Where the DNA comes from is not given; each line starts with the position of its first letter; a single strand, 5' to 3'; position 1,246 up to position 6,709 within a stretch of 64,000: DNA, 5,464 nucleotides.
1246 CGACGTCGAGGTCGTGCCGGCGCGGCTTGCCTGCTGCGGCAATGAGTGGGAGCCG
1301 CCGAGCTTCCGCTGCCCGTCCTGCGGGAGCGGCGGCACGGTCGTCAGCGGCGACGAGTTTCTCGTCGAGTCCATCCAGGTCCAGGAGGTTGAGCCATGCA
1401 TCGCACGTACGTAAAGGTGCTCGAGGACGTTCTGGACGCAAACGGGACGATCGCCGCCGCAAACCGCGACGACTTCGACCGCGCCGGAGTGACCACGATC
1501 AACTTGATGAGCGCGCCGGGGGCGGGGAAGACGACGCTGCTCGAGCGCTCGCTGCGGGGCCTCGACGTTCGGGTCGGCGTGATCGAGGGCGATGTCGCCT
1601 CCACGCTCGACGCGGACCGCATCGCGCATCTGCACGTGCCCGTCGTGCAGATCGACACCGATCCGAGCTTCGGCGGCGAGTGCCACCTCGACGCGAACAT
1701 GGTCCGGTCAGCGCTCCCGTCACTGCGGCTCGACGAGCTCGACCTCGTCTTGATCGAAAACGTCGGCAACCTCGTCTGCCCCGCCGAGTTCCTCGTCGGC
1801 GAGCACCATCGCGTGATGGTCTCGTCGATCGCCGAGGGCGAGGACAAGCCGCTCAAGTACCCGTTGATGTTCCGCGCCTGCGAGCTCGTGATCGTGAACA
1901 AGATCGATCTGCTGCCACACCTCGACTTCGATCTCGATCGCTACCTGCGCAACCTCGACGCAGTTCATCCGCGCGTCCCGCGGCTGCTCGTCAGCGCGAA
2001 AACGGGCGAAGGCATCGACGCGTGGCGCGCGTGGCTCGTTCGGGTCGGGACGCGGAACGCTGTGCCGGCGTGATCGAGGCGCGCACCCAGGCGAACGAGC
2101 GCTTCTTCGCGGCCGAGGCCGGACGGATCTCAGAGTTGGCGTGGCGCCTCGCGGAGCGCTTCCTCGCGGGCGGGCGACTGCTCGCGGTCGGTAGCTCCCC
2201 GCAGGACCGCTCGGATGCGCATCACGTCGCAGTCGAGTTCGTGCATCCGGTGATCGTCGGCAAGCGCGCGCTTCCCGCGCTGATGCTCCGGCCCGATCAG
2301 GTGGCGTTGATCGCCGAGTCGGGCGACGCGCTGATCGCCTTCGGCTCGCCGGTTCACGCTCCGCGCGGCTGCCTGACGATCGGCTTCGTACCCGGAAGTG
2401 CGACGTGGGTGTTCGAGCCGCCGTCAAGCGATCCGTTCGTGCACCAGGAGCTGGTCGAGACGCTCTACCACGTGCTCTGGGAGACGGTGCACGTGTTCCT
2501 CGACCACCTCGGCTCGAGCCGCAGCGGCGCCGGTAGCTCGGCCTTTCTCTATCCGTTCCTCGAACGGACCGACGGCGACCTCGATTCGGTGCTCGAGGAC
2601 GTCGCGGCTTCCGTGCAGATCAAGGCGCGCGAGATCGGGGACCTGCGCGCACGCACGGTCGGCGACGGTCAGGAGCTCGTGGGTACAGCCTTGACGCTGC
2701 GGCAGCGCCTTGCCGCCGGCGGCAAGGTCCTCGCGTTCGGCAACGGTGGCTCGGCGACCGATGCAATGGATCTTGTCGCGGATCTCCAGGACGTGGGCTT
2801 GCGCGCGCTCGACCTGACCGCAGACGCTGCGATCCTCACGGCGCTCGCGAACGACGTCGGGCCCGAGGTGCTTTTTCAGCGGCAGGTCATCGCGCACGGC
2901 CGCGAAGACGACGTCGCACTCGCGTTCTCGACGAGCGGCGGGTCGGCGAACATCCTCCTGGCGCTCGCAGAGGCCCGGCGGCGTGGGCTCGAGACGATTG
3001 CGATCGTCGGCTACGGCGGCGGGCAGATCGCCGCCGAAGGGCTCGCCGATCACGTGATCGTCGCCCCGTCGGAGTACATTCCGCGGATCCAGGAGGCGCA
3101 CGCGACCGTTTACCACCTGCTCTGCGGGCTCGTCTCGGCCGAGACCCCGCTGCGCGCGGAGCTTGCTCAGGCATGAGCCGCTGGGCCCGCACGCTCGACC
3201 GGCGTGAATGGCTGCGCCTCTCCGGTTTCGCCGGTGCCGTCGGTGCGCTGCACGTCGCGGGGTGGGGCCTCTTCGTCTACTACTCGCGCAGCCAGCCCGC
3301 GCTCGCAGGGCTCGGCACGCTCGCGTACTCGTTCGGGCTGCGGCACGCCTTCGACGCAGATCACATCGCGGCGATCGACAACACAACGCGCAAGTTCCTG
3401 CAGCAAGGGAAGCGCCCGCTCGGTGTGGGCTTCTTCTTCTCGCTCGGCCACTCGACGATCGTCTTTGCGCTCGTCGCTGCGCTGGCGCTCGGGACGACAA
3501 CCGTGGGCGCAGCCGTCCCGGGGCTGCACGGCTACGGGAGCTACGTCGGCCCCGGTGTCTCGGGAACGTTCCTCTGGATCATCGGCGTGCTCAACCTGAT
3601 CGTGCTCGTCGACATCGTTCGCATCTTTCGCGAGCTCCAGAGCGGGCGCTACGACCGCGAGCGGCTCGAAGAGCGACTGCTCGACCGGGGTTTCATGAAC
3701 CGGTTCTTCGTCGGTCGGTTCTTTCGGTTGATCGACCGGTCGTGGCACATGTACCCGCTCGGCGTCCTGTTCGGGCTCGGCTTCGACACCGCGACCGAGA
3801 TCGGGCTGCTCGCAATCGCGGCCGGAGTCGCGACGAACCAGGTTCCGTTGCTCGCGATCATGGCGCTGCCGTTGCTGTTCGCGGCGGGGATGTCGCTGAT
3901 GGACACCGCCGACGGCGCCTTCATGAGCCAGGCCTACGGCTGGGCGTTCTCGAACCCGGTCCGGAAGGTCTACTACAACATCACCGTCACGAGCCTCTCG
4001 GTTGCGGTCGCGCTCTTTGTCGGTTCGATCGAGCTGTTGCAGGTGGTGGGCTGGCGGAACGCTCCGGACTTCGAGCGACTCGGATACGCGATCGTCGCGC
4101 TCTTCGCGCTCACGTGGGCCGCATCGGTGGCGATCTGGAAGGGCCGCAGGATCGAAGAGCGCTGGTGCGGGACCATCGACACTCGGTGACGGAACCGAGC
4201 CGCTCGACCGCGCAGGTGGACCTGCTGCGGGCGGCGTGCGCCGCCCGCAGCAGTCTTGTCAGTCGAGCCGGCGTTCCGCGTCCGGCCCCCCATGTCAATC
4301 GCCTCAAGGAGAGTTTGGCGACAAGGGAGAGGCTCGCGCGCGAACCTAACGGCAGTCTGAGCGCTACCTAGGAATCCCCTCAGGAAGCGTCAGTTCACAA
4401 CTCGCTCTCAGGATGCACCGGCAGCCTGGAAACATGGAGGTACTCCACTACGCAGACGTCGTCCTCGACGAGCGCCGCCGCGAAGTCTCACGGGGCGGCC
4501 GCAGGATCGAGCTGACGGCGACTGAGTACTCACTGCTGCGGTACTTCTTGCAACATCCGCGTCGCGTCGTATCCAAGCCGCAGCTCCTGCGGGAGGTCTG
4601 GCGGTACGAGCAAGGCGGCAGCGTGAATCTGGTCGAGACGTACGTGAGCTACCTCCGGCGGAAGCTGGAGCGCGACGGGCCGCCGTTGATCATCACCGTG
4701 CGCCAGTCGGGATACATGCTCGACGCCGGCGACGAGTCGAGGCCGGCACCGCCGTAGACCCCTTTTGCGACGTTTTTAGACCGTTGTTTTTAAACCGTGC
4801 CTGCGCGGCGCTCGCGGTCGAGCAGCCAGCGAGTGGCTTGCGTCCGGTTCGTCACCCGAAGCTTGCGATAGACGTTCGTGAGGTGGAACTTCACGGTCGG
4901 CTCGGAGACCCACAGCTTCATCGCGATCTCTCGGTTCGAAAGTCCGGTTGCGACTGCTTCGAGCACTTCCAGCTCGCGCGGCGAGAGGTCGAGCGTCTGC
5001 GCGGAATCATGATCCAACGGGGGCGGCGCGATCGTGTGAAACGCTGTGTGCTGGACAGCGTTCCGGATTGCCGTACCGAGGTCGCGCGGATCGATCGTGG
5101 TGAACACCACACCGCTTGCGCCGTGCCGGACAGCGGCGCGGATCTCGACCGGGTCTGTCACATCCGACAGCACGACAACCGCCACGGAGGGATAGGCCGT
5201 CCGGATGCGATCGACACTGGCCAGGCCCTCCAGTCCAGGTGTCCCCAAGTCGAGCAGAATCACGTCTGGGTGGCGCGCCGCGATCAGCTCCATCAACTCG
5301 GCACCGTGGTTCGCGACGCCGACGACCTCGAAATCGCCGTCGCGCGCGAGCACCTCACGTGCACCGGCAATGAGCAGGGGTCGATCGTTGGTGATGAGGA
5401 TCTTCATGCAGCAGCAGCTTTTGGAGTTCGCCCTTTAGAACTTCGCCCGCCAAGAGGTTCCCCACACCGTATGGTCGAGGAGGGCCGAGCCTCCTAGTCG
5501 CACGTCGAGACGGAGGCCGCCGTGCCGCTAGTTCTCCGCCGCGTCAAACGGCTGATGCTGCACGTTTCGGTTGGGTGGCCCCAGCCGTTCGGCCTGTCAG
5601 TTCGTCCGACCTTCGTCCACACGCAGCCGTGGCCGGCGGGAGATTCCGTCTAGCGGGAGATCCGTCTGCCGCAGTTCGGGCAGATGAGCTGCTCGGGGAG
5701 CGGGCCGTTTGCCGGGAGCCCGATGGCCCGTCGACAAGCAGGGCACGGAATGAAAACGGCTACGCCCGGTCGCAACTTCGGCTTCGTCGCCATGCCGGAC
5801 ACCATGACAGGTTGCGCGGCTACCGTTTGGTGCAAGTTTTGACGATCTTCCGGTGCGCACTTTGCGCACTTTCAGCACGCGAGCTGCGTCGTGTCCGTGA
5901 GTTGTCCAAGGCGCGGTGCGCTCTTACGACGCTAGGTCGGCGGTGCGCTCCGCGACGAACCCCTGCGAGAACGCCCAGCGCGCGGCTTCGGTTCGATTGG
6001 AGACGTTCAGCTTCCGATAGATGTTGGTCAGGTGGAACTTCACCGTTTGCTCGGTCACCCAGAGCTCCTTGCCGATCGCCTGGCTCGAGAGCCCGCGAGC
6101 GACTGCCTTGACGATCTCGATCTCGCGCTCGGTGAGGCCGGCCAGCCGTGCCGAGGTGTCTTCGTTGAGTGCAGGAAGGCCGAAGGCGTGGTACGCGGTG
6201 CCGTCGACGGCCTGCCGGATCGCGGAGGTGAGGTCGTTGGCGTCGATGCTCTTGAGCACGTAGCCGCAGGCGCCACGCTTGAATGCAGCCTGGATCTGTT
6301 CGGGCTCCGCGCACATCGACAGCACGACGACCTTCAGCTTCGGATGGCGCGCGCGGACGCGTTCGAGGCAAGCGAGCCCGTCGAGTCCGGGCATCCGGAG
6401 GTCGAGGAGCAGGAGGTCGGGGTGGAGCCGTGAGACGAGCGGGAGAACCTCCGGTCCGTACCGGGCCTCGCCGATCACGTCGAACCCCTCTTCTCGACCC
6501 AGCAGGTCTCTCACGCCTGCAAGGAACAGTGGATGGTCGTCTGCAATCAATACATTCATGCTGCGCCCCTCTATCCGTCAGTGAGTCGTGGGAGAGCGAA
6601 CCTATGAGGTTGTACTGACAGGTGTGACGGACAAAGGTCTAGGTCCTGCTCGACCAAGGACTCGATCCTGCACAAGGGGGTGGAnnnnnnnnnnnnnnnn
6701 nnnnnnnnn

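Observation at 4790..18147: Partly duplicated synthase-dependent exopolysaccharide locus with unassigned accessory proteins and several NarL-type regulators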

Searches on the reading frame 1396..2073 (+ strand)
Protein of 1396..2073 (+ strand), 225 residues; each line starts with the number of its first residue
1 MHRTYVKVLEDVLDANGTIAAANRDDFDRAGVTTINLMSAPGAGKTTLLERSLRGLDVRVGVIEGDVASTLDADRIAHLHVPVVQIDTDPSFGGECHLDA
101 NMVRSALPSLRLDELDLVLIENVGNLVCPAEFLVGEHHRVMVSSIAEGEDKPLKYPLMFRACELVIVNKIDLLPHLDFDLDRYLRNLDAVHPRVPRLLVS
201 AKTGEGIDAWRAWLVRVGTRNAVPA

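Call 9: search_protein_families(library=pfam, max_evalue=0.1, proteins=[window:1396-2073:+])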
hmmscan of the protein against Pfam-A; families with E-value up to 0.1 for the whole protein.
window:1396-2073:+ (225 aa): 5 families
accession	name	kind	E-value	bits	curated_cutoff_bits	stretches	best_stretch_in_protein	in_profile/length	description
PF02492.25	cobW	-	4.2e-16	59.5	20.7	1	35-194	3-176/180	CobW/HypB/UreG, nucleotide-binding domain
PF03193.22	RsgA_GTPase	-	0.016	15.5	30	0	164-214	57-104/174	RsgA GTPase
PF03308.22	MeaB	-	0.02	14.3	23.1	1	33-172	34-183/273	Methylmalonyl Co-A mutase-associated GTPase MeaB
PF13401.12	AAA_22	-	0.028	15.2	27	1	38-126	11-96/130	AAA domain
PF18751.7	Ploopntkinase3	-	0.072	13.1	27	0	35-122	6-95/187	P-loop Nucleotide Kinase3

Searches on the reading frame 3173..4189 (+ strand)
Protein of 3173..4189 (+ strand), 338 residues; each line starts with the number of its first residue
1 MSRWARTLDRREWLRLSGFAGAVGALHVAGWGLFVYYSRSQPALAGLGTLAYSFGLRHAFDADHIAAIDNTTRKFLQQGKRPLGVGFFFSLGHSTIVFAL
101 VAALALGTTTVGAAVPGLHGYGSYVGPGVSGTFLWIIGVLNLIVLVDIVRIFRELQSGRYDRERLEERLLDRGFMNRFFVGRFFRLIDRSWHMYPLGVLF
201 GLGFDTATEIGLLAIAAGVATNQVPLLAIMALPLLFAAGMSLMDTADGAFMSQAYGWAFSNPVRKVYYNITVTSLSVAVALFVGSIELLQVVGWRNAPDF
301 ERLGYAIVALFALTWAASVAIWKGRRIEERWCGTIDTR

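Call 9: search_protein_families(library=pfam, max_evalue=0.1, proteins=[window:3173-4189:+])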
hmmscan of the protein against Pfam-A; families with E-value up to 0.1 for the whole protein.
window:3173-4189:+ (338 aa): 1 family
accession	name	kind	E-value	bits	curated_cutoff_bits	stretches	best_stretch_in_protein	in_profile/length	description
PF03824.22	NicO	-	4.3e-91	305.6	27.7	1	46-319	3-285/287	High-affinity nickel-transport protein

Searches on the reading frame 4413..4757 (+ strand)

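Call 9: search_protein_families(library=pfam, max_evalue=0.1, proteins=[window:4413-4757:+])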
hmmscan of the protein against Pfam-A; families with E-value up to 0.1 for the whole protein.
window:4413-4757:+ (114 aa): 1 family
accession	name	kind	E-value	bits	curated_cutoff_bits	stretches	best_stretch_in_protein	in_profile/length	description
PF00486.34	Trans_reg_C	-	5.2e-25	87.8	26.2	1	29-103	1-77/77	Transcriptional regulatory protein, C terminal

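Call 73: search_protein_families(library=ncbifam, max_evalue=1, proteins=[window:4413-4757:+])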
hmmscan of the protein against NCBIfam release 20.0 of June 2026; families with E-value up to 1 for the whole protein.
window:4413-4757:+ (114 aa): 40 families (the best 25 are shown)
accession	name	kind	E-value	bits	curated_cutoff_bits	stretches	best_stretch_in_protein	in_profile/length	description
NF045914.1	RespRegNblR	equivalog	1.5e-26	93.4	300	1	3-103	124-225/228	response regulator transcription factor NblR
TIGR02154.1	PhoB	equivalog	1.2e-19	70.5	296.2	1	8-104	129-226/226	phosphate regulon transcriptional regulator PhoB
NF040689.1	MtrAB_MtrA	equivalog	5.5e-19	68.4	300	1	6-102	119-217/219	MtrAB system response regulator MtrA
NF045944.1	ResRegRpaBCyano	equivalog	1.1e-18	67.4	330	1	6-103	126-227/229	response regulator transcription factor RpaB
NF041733.1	resp_reg_CseB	equivalog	2e-17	63.3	350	1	6-103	132-226/228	two-component system response regulator CseB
NF007346.1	PRK09836.1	equivalog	1.2e-15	57.9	420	1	11-108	128-226/227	copper/silver response regulator transcription factor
NF041734.1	resp_reg_RppA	equivalog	2.2e-15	56.7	250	1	11-104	129-228/229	two-component system response regulator RppA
TIGR01387.1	cztR_silR_copR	subfamily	4.5e-15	55.9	279.2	1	7-103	121-218/218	heavy metal response regulator transcription factor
NF010430.0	PRK13856.1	equivalog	1.7e-13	50.8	344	1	11-105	132-229/241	two-component response regulator VirG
NF041209.1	resp_regPieR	equivalog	2.7e-13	50.1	450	1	5-105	128-229/231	two component system response regulator PieR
NF040534.1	resp_reg_YycF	equivalog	5.7e-13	48.7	340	1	11-104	133-228/231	response regulator YycF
NF008034.0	PRK10766.1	equivalog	7.6e-13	48.5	275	1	9-105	135-228/231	two-component system response regulator TorR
NF053854.1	RespRegPhoBBctds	equivalog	1.6e-12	47.3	270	1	7-102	129-223/225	two-component system response regulator PhoB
NF007546.0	PRK10161.1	equivalog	6.3e-12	45.5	471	1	9-103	130-225/229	phosphate response regulator transcription factor PhoB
NF008296.0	PRK11083.1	equivalog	7.9e-12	45.1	273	1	10-103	130-225/228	two-component system response regulator CreB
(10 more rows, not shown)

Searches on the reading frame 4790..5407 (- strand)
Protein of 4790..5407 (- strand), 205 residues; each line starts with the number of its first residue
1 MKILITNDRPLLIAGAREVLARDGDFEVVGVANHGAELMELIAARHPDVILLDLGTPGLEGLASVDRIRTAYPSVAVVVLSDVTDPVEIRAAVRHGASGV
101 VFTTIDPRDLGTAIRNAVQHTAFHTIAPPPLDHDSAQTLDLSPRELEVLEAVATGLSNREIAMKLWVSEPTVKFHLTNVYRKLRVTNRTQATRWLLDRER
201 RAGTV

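Call 8: search_protein_families(library=pfam, max_evalue=0.01, proteins=[window:4790-5407:-])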
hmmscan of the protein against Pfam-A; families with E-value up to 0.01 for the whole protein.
window:4790-5407:- (205 aa): 3 families
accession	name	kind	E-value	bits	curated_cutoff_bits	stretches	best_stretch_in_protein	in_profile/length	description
PF00196.25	GerE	-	4.7e-22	77.8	23.5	1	141-194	3-56/57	Bacterial regulatory proteins, luxR family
PF00072.30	Response_reg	-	1.1e-17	64.6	30.2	1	3-114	1-110/111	Response regulator receiver domain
PF08281.18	Sigma70_r4_2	-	0.00086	19.4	25.7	1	141-183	11-54/54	Sigma-70, region 4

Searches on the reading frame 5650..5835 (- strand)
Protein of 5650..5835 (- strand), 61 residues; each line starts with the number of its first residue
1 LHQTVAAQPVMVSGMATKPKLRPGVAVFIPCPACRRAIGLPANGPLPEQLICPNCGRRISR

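Call 9: search_protein_families(library=pfam, max_evalue=0.1, proteins=[window:5650-5835:-])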
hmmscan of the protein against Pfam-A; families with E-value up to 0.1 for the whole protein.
window:5650-5835:- (61 aa): 10 families
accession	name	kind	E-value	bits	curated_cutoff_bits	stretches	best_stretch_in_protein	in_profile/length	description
PF08209.17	Sgf11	-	0.0031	17.5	26.4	0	51-60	6-15/33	Sgf11 (transcriptional regulation protein)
PF24460.1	DUF7575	-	0.0057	16.4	28.5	0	52-58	6-12/28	Domain of unknown function (DUF7575)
PF13248.11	Zn_ribbon_3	-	0.012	15.6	27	1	47-58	14-25/26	zinc-ribbon domain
PF21344.3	Zn_ribbon_LysW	-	0.019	15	27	1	31-56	3-28/46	Alpha-aminoadipate carrier protein LysW-like, globular domain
PF24921.1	RING_XB3-XBAT31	-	0.038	14.5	50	0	27-38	44-55/57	E3 ubiquitin-protein ligase XB3/XBAT31 RING finger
PF10601.15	zf-LITAF-like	-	0.04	14.5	23.8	0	47-59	3-15/70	LITAF-like zinc ribbon domain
PF08274.17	Zn_Ribbon_YjdM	-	0.049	14.1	30.8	0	48-57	18-27/30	PhnA Zinc-Ribbon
PF07754.17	HVO_2753_ZBP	-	0.053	13.8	33.2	0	51-59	18-27/46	Small zinc finger protein HVO_2753-like, Zn-binding pocket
PF23499.1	YnfU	-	0.058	13.7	27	0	49-57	38-46/49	YnfU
PF24441.1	DUF7560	-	0.064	13.4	27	0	51-59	7-15/44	Family of unknown function (DUF7560)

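Call 10: search_protein_families(library=ncbifam, max_evalue=0.01, proteins=[window:5650-5835:-])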
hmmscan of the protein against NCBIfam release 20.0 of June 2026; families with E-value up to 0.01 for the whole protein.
window:5650-5835:- (61 aa): 0 families

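Call 73: search_protein_families(library=ncbifam, max_evalue=1, proteins=[window:5653-5805:-])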
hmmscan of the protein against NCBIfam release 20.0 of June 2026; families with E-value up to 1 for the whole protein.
seq(51 aa): 5 families
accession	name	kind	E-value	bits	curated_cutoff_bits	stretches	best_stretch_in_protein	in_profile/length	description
NF038384.1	zinc_YnfU_fam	subfamily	0.005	16.4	36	1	39-47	38-46/52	YnfU family zinc-binding protein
NF041070.1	carrier_LysW_Arch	domain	0.057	13.5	75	1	20-48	4-32/57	alpha-aminoadipate/glutamate carrier protein LysW/ArgW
NF011481.0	PRK14890.1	equivalog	0.11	12.5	61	0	38-51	26-40/61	putative Zn-ribbon RNA-binding protein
NF047912.1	ECs_2282_CxxC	subfamily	0.23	11.4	37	1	19-50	3-38/60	ECs_2282 family putative zinc-binding protein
NF041909.1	HVO_2753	equivalog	0.27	11.2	80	0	40-51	27-38/59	HVO_2753 family zinc finger protein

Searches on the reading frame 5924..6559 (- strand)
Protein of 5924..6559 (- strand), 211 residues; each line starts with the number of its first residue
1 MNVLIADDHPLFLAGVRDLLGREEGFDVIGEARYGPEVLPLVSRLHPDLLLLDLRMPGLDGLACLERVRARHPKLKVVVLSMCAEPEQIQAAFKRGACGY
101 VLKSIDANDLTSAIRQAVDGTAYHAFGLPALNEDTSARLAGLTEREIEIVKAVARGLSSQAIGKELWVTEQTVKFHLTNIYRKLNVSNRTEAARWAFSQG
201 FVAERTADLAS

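Call 8: search_protein_families(library=pfam, max_evalue=0.01, proteins=[window:5924-6559:-])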
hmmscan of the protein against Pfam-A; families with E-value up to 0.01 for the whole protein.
window:5924-6559:- (211 aa): 2 families
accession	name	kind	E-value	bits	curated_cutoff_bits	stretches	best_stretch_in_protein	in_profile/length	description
PF00072.30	Response_reg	-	5.2e-27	94.7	30.2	1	3-115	1-111/111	Response regulator receiver domain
PF00196.25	GerE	-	3.8e-19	68.5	23.5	1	142-196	3-57/57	Bacterial regulatory proteins, luxR family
